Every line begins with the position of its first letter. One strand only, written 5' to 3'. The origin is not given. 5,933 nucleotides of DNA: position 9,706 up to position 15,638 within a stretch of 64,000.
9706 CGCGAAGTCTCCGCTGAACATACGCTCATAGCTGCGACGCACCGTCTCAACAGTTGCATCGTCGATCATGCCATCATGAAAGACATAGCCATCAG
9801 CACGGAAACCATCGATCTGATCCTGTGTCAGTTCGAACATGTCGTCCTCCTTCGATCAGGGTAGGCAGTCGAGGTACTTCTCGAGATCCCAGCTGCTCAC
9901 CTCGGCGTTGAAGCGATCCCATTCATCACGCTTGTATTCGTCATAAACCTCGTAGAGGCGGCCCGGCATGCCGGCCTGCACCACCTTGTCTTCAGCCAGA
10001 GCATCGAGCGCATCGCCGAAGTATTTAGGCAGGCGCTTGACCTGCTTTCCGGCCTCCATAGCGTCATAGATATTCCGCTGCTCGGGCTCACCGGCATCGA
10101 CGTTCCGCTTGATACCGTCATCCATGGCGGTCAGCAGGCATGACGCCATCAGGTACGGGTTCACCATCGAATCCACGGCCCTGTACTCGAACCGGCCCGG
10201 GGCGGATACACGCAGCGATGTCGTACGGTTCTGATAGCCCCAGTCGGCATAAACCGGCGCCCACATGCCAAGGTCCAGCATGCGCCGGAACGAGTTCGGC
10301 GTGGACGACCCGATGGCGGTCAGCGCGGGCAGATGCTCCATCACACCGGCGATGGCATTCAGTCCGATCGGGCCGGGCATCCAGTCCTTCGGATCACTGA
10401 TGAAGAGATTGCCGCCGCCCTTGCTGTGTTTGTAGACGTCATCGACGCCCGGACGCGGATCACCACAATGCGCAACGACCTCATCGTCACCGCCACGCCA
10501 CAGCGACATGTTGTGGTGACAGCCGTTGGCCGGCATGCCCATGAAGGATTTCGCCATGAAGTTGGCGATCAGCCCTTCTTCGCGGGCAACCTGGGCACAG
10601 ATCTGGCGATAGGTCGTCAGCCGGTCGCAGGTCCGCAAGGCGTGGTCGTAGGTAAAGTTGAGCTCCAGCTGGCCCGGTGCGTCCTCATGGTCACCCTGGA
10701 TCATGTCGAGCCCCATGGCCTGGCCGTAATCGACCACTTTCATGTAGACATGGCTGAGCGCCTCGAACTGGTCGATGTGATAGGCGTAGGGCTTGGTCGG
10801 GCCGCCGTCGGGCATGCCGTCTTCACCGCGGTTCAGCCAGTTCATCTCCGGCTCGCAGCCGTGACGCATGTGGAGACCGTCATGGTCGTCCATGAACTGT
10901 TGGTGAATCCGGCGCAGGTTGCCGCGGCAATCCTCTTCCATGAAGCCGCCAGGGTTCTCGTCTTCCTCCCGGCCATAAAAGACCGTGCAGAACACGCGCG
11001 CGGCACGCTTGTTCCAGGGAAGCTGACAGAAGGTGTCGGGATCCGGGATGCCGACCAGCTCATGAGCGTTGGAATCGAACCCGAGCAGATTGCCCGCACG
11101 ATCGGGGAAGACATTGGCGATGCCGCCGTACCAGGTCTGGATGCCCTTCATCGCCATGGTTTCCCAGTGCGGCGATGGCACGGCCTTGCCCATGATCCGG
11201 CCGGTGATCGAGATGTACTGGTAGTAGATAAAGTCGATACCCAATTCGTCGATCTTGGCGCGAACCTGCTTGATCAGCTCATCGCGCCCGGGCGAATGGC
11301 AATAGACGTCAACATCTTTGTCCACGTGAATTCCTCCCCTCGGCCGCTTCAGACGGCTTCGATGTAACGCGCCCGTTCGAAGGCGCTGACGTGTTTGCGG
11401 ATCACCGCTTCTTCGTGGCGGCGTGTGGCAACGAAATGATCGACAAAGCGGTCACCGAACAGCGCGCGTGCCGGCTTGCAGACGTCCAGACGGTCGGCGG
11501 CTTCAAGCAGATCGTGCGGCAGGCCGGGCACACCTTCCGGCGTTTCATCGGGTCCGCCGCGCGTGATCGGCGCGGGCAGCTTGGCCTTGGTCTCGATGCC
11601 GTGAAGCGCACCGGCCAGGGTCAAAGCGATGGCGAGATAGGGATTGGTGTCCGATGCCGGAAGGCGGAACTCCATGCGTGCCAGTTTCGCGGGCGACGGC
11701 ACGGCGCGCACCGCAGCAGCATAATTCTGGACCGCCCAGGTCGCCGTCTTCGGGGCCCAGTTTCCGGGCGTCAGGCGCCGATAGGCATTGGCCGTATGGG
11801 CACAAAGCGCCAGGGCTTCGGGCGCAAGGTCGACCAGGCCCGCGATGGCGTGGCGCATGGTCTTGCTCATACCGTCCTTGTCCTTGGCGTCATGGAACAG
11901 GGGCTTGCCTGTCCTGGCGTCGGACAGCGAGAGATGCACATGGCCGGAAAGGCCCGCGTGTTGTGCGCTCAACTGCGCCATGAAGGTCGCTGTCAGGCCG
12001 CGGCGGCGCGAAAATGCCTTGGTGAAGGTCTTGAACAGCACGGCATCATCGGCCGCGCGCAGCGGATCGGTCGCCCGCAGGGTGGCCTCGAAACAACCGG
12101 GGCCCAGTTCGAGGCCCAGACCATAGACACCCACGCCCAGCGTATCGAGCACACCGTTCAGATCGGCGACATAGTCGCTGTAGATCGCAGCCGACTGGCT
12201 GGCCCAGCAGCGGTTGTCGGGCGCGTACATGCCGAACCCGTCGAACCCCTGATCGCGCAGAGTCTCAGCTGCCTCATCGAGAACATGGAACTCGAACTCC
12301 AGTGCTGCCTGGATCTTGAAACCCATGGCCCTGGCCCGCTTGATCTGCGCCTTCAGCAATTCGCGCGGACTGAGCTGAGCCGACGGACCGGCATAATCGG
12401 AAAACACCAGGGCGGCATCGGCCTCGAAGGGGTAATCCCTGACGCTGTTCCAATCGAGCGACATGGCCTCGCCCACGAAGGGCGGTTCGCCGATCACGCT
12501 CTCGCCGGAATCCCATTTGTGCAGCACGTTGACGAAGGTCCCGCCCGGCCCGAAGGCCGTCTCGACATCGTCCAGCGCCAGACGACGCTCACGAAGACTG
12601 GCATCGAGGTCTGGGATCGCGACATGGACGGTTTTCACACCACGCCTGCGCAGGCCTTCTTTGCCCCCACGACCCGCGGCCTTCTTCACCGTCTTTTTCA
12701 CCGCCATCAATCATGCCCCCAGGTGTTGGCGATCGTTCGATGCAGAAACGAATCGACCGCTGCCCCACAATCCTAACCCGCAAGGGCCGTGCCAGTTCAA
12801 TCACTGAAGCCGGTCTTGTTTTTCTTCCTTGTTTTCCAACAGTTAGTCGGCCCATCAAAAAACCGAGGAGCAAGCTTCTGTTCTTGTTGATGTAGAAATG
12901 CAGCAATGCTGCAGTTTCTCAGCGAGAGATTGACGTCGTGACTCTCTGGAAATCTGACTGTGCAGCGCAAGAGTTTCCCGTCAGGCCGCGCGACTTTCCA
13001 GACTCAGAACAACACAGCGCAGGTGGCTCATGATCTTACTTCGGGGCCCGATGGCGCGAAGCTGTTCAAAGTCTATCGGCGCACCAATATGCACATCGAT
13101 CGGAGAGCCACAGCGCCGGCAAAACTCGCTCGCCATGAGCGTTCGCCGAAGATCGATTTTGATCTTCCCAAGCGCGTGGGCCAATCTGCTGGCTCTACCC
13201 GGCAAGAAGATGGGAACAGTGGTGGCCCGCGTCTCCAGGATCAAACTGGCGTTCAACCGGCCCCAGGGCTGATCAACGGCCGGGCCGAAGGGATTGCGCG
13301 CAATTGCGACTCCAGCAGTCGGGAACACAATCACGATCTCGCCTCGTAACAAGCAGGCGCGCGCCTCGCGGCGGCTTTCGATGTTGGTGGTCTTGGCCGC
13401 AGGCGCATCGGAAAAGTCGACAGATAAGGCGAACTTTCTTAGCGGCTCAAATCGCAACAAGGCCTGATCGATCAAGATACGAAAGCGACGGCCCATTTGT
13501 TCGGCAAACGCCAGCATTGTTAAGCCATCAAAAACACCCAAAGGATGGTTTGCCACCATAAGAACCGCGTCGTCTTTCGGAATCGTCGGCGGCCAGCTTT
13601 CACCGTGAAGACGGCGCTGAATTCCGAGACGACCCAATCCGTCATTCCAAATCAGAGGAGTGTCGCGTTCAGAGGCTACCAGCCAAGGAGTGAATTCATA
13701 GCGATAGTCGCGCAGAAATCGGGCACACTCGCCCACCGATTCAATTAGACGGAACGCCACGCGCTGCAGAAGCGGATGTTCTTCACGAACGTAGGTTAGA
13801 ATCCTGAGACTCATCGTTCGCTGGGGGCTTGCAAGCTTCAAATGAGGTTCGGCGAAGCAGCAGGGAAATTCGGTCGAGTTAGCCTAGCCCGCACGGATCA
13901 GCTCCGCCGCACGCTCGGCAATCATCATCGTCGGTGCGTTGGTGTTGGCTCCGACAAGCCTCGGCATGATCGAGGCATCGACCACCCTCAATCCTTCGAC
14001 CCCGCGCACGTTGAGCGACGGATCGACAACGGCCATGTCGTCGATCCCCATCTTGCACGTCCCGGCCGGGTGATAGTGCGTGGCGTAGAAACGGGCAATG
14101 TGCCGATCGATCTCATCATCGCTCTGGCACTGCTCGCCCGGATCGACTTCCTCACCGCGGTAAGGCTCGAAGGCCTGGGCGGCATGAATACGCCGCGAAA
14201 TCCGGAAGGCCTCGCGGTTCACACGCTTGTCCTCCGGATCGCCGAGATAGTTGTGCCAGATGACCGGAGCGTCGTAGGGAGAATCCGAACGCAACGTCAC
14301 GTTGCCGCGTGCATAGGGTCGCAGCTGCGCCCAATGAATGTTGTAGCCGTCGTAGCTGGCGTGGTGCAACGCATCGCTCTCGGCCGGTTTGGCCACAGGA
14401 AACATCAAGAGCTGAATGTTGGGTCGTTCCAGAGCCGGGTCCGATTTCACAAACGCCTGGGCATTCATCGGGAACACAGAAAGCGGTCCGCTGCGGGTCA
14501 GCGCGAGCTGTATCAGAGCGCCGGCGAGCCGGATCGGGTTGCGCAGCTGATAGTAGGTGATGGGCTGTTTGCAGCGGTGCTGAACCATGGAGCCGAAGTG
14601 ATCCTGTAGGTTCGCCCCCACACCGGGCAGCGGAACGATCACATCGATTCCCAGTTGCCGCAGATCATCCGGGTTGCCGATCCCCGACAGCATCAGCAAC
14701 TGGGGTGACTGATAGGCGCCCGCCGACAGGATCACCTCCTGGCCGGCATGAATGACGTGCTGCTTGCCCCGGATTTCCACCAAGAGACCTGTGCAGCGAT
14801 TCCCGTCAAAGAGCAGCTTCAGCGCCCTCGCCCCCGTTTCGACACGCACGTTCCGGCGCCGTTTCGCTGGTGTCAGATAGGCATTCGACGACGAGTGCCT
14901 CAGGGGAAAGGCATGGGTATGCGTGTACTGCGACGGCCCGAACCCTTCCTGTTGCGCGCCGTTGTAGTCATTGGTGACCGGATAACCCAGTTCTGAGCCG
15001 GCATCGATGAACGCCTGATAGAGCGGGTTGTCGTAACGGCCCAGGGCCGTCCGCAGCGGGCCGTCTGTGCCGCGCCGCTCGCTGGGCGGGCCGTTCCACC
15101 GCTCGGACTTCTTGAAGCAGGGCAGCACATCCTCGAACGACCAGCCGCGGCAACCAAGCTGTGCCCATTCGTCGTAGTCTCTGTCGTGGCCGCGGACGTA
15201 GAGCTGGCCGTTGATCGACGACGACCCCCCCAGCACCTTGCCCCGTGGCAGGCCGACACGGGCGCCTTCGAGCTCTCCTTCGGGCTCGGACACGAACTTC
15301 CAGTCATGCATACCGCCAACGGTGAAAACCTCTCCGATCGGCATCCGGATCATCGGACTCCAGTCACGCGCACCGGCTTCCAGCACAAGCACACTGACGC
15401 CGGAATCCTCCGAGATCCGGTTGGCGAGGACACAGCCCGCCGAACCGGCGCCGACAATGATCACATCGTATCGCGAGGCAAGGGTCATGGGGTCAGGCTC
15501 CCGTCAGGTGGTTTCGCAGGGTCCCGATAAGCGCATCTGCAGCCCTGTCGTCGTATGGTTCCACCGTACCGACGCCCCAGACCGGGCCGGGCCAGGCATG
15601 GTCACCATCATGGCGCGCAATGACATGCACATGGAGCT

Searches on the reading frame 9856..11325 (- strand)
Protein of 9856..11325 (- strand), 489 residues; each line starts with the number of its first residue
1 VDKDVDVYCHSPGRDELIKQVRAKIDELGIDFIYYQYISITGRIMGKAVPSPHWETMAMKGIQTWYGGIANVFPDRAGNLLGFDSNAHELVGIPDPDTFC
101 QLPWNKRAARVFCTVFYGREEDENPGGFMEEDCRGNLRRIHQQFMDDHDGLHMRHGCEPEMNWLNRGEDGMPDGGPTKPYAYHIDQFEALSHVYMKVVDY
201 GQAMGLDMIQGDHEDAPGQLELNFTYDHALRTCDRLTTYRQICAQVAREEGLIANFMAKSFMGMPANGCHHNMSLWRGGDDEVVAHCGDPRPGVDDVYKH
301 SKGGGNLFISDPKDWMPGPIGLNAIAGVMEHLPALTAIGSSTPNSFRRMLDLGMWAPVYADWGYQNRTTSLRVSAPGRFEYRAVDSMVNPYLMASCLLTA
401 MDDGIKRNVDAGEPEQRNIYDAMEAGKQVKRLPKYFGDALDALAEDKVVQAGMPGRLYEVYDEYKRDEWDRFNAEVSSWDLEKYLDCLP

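Call 9: search_protein_families(library=pfam, proteins=[window:9856-11325:-], max_evalue=0.00001)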
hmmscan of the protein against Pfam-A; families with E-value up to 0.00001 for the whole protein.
window:9856-11325:- (489 aa): 1 family
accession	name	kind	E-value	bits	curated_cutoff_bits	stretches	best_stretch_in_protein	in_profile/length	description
PF00120.29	Gln-synt_C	-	4.8e-74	249.9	24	2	302-484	158-344/344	Glutamine synthetase, catalytic domain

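Call 67: search_protein_families(library=ncbifam, proteins=[window:9856-11325:-], max_evalue=1e-15)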
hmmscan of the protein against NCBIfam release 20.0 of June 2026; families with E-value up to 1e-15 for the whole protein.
window:9856-11325:- (489 aa): 4 families
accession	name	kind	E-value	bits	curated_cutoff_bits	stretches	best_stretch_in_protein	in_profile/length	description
TIGR03105.1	gln_synth_III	equivalog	2.3e-83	280.1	469.6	2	302-486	244-435/435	type III glutamate--ammonia ligase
TIGR00653.1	GlnA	equivalog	1.2e-66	225.4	429.15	1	190-486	183-462/462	type I glutamate--ammonia ligase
NF045547.1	GGputSyn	equivalog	1.8e-60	204.9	650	2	304-480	252-438/438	gamma-glutamylputrescine synthetase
NF007006.0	PRK09469.1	equivalog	3.6e-23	81.9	845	1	291-484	266-466/469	glutamate--ammonia ligase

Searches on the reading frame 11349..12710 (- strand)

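Call 43: search_protein_families(library=pfam, proteins=[window:11349-12710:-], max_evalue=0.00001)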
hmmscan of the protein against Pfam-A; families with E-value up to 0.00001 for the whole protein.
window:11349-12710:- (453 aa): 1 family
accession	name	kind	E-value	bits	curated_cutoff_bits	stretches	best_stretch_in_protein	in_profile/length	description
PF00120.29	Gln-synt_C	-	6.2e-80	269.3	24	1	113-449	2-344/344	Glutamine synthetase, catalytic domain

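Call 67: search_protein_families(library=ncbifam, proteins=[window:11349-12710:-], max_evalue=1e-15)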
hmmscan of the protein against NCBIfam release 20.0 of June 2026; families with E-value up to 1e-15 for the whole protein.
window:11349-12710:- (453 aa): 4 families
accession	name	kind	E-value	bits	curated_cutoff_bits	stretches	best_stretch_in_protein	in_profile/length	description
TIGR03105.1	gln_synth_III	equivalog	9.4e-54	182.6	469.6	1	85-450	65-434/435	type III glutamate--ammonia ligase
TIGR00653.1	GlnA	equivalog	3.7e-50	171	429.15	1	173-450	179-461/462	type I glutamate--ammonia ligase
NF045547.1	GGputSyn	equivalog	2.8e-45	154.9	650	1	23-438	12-431/438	gamma-glutamylputrescine synthetase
NF007006.0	PRK09469.1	equivalog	2.5e-22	79.1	845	1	216-445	229-462/469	glutamate--ammonia ligase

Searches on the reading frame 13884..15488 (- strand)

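Call 9: search_protein_families(library=pfam, proteins=[window:13884-15488:-], max_evalue=0.00001)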
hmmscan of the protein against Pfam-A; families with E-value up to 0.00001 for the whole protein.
window:13884-15488:- (534 aa): 4 families
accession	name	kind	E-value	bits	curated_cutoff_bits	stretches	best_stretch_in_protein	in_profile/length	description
PF00732.25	GMC_oxred_N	-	2.6e-50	171.7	23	1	7-298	1-217/218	GMC oxidoreductase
PF05199.19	GMC_oxred_C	-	5.6e-37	127.8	24.6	1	391-524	1-139/139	GMC oxidoreductase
PF00890.30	FAD_binding_2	-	1.7e-07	31.3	20.4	0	8-40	1-32/414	FAD binding domain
PF01266.30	DAO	-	5.7e-06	26.5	27.9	0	8-39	1-31/353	FAD dependent oxidoreductase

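Call 67: search_protein_families(library=ncbifam, proteins=[window:13884-15488:-], max_evalue=1e-15)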
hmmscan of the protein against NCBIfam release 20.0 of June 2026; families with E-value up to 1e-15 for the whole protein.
window:13884-15488:- (534 aa): 5 families
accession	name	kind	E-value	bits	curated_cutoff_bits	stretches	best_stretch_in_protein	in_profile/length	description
NF002550.0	PRK02106.1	subfamily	1.1e-185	618.4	605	1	5-532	4-534/563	choline dehydrogenase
TIGR01810.1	betA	equivalog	6.5e-166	553.1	732.1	1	8-532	1-527/532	choline dehydrogenase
TIGR03970.1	mycofact_MftG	equivalog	6.4e-90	302.4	387.45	2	8-309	2-303/487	mycofactocin dehydrogenase MftG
TIGR04542.1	GMC_mycofac_2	equivalog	1.1e-39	136.7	400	1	8-275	1-242/425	mycofactocin system GMC family oxidoreductase MftG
NF038210.1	GMC_mycofac_3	equivalog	5.4e-23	81.5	300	0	9-110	1-94/418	mycofactocin system GMC family oxidoreductase MftG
